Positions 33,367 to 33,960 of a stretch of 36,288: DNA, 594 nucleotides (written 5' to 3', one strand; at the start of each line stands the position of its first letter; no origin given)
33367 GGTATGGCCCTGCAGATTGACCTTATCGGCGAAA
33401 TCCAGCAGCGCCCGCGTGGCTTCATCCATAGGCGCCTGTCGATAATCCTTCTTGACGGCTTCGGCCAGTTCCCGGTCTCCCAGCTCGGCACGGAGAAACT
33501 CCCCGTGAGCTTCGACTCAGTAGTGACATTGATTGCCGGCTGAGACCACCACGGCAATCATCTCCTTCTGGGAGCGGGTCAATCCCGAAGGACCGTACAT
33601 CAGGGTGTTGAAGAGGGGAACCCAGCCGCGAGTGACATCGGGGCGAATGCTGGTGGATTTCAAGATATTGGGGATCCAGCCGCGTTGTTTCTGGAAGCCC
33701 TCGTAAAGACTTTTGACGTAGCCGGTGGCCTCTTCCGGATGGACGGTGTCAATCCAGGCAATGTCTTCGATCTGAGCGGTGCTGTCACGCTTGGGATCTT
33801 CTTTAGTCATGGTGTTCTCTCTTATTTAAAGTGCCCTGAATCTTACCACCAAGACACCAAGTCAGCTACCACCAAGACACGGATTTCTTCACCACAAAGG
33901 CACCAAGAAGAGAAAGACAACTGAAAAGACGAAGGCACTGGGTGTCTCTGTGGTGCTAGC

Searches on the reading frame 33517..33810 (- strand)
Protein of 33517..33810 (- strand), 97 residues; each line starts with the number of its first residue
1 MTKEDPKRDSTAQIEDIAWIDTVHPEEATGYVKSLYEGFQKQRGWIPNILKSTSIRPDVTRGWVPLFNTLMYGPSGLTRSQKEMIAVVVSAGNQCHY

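Call 66: find_encoding_contigs(protein=window:33517-33810:-, flank=3000, max_places=8)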
Protein window:33517-33810:- (97 aa): 20 contigs read that carry it; 8 places shown.
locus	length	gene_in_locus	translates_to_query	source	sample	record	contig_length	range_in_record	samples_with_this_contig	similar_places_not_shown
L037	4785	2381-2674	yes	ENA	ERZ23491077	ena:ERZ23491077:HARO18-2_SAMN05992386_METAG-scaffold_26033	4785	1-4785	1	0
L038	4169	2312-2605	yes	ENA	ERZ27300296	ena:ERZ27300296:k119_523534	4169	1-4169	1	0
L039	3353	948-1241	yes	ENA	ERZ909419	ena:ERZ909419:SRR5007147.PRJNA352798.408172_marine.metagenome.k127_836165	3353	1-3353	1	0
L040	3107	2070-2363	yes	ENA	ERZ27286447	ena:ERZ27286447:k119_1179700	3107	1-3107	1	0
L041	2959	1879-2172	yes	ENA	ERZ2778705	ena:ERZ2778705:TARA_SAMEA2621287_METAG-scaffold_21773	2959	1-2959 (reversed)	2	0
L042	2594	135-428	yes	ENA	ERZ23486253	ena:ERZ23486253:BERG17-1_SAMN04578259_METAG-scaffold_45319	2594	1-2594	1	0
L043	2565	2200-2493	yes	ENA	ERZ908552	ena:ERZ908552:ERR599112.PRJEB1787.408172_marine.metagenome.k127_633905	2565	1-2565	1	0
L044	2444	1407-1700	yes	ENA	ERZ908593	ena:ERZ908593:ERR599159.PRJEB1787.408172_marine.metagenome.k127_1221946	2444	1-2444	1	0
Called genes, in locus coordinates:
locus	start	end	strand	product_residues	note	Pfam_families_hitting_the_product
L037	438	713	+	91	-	-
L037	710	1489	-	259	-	PF14559:TPR_19 (faint), PF21033:RMD1-3 (faint), PF13424:TPR_12 (faint), PF13431:TPR_17 (faint), PF13432:TPR_16 (weak), PF13414:TPR_11 (weak), PF00515:TPR_1, PF07719:TPR_2 (weak), +2 more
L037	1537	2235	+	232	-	-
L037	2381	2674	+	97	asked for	PF02627:CMD (weak)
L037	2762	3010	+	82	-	-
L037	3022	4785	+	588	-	?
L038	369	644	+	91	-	-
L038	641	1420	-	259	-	PF21033:RMD1-3 (faint), PF14559:TPR_19 (faint), PF13424:TPR_12 (faint), PF13431:TPR_17 (faint), PF13432:TPR_16 (weak), PF13414:TPR_11 (weak), PF00515:TPR_1 (weak), PF07719:TPR_2 (weak), +3 more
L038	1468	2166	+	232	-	-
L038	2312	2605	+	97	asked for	PF02627:CMD (weak)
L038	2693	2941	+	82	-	-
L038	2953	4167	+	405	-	?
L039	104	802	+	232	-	-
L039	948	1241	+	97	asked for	PF02627:CMD (weak)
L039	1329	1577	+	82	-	-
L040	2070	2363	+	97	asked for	PF02627:CMD (weak)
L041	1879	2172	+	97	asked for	PF02627:CMD (weak)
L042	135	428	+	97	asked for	PF02627:CMD (weak)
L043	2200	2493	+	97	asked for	PF02627:CMD (weak)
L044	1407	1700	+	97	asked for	PF02627:CMD (weak)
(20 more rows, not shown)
